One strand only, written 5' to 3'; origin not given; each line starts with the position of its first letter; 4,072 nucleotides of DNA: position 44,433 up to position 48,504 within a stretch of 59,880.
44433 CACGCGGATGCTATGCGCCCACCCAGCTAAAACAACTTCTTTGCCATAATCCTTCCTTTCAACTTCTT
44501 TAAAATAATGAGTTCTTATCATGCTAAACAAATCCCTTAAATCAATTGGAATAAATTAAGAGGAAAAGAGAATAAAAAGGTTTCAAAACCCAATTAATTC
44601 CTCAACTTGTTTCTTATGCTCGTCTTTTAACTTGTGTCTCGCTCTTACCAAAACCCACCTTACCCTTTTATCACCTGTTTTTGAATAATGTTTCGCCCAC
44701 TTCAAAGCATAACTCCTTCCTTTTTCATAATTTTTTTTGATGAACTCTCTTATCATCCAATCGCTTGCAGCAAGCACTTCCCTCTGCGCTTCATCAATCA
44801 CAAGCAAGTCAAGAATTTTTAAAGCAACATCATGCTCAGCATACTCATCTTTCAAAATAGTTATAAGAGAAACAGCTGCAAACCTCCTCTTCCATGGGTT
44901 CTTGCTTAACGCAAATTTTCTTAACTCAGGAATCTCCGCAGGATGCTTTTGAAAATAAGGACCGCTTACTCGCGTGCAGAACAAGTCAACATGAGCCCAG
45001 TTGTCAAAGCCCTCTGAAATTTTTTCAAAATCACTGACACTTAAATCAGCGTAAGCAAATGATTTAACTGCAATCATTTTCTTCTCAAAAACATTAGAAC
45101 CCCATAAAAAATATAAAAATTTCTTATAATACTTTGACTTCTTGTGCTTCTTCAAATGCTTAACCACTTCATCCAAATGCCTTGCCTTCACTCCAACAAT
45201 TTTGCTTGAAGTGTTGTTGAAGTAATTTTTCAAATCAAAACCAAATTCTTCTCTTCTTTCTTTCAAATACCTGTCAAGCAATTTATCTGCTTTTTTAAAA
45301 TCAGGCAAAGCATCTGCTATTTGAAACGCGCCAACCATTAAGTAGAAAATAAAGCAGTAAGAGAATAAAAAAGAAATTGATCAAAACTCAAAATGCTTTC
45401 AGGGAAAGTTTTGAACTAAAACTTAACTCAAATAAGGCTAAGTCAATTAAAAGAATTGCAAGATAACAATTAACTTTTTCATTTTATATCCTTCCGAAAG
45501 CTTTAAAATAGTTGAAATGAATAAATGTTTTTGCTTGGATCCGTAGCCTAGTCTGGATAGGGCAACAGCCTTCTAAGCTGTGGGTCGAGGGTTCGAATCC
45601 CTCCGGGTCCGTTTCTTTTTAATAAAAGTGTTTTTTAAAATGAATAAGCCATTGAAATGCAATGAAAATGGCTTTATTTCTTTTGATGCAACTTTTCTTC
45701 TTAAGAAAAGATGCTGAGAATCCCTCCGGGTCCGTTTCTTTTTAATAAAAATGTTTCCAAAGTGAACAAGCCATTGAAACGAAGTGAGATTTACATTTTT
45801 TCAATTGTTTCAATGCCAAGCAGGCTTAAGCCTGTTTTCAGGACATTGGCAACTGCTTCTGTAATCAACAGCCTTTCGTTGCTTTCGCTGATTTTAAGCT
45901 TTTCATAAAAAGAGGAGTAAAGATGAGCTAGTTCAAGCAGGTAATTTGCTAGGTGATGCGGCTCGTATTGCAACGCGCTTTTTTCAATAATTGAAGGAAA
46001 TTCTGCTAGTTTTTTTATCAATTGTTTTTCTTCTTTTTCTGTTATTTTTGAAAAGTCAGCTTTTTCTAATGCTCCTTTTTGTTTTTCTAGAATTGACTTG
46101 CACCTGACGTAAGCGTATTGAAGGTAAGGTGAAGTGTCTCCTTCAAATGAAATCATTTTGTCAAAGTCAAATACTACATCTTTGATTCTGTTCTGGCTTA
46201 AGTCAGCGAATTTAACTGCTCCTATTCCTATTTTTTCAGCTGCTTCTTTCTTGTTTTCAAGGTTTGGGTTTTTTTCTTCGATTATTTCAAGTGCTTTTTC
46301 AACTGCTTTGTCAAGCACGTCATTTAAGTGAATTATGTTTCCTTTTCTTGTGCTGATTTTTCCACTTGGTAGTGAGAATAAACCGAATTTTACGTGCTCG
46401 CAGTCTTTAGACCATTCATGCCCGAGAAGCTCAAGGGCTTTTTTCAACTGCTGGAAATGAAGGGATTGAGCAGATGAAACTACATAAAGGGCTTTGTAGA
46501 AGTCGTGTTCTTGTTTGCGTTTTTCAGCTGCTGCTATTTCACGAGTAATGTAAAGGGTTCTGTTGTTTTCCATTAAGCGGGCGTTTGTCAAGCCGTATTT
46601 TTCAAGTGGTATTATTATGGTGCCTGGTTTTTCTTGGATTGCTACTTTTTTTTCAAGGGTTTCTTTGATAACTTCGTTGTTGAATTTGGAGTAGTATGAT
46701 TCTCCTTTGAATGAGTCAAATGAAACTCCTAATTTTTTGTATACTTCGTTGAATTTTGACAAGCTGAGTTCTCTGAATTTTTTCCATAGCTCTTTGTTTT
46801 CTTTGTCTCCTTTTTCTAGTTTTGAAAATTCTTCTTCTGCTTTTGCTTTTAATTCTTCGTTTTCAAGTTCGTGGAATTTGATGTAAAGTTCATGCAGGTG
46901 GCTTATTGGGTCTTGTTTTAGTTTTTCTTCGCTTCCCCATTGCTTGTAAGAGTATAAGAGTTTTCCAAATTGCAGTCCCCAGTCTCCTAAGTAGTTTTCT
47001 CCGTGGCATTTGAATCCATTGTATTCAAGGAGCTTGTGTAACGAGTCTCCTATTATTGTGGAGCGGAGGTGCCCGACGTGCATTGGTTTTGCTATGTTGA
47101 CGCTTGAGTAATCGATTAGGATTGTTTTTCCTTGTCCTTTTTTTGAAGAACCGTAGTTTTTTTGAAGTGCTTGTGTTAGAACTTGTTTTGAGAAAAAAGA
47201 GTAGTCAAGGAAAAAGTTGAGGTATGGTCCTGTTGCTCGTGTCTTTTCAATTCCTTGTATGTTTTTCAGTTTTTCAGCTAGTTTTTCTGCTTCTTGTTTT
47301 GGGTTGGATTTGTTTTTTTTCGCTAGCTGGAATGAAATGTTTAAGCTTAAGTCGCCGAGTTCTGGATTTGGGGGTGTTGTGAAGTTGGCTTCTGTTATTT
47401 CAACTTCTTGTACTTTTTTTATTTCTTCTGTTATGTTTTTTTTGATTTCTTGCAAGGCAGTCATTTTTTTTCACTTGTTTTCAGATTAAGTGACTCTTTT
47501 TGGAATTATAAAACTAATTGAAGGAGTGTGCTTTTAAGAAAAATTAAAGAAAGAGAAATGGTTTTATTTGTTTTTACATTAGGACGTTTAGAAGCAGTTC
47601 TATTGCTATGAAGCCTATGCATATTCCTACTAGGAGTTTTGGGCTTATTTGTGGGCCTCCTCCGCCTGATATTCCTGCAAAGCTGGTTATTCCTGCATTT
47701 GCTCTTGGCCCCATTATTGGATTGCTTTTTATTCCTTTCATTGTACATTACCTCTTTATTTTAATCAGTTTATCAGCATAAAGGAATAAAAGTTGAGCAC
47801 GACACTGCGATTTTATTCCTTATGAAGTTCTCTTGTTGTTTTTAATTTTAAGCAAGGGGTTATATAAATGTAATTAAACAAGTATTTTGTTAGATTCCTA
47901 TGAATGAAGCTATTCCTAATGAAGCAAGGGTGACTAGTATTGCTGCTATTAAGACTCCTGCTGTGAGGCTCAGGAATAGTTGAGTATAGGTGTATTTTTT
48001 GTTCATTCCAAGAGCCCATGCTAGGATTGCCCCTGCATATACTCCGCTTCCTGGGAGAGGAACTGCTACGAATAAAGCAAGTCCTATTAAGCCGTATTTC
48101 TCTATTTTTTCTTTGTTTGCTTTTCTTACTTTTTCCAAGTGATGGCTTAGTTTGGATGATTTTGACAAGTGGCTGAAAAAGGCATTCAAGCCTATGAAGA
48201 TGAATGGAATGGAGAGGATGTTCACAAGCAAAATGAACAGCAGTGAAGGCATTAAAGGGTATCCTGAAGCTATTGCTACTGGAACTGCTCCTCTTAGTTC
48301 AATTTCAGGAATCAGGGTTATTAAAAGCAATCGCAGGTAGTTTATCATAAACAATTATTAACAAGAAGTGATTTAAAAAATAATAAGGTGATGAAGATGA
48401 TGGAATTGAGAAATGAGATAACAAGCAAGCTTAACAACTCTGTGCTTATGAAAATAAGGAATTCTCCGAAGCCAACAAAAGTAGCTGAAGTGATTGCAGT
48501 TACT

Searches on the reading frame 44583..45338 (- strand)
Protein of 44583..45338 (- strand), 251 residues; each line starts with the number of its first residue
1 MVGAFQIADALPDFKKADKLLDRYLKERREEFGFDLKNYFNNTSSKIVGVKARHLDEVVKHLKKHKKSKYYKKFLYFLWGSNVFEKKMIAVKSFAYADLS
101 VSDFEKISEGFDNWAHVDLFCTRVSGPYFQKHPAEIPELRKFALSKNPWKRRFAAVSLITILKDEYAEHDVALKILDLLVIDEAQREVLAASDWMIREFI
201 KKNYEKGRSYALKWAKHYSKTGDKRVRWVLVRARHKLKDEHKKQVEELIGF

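Call 33: search_protein_families(library=pfam, proteins=[window:44583-45338:-], max_evalue=0.01)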
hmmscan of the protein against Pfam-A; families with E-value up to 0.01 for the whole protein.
window:44583-45338:- (251 aa): 1 family
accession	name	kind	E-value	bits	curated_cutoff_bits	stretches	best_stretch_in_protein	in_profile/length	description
PF08713.17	DNA_alkylation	-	3.9e-24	86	21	1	36-213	17-196/213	DNA alkylation repair enzyme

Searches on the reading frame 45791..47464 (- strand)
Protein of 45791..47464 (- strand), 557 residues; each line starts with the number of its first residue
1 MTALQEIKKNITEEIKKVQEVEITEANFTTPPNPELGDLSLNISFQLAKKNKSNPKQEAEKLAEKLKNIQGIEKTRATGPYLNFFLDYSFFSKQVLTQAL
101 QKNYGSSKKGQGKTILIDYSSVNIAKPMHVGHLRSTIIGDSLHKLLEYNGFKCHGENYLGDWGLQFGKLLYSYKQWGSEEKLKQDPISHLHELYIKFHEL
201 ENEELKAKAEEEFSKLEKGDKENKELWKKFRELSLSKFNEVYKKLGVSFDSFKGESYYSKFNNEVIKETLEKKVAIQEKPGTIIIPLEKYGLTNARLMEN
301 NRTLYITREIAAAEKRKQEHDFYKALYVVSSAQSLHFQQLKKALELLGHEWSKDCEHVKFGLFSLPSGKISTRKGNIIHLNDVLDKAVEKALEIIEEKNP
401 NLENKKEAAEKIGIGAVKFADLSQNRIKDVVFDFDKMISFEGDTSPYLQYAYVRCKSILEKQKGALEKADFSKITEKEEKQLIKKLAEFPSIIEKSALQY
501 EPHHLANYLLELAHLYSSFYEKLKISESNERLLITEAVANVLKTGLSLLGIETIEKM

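Call 33: search_protein_families(library=pfam, proteins=[window:45791-47464:-], max_evalue=0.01)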
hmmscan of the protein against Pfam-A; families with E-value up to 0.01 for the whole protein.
window:45791-47464:- (557 aa): 3 families
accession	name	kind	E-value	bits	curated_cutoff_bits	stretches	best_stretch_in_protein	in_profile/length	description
PF00750.26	tRNA-synt_1d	-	4.1e-84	282.9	23.3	1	99-434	5-349/349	tRNA synthetases class I (R), catalytic domain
PF05746.21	DALR_1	-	1.9e-31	109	22.3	1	448-557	1-117/117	DALR anticodon binding domain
PF03485.21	Arg_tRNA_synt_N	-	1.2e-19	71.1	21.5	1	6-86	2-85/85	Arginyl tRNA synthetase N terminal domain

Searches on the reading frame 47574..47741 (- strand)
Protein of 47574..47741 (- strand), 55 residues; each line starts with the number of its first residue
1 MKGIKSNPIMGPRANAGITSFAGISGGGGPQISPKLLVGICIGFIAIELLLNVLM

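Call 63: search_protein_families(library=pfam, proteins=[window:47574-47741:-], max_evalue=0.001)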
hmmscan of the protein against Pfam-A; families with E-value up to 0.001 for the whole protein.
window:47574-47741:- (55 aa): 1 family
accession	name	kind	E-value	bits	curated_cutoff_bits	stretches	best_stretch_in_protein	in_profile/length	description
PF03911.21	Sec61_beta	-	1.8e-05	25.1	27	1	29-54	15-40/41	Sec61beta family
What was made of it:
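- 47574..47741 (-): Sec61beta gene. In most related genomes it is the divergent neighbour of g1, but here it lies 11.9 kb away. Pfam Sec61_beta E=1.8e-05, 25.1 bits against a cut-off of 27 (call 63).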

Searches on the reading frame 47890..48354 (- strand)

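Call 63: search_protein_families(library=pfam, proteins=[window:47890-48354:-], max_evalue=0.001)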
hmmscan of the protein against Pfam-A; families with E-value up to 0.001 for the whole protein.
window:47890-48354:- (154 aa): 1 family
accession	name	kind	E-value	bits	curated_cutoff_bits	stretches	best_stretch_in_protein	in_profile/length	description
PF06695.16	Sm_multidrug_ex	-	1.7e-29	103.3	30.7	1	19-139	1-120/121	Putative small multi-drug export protein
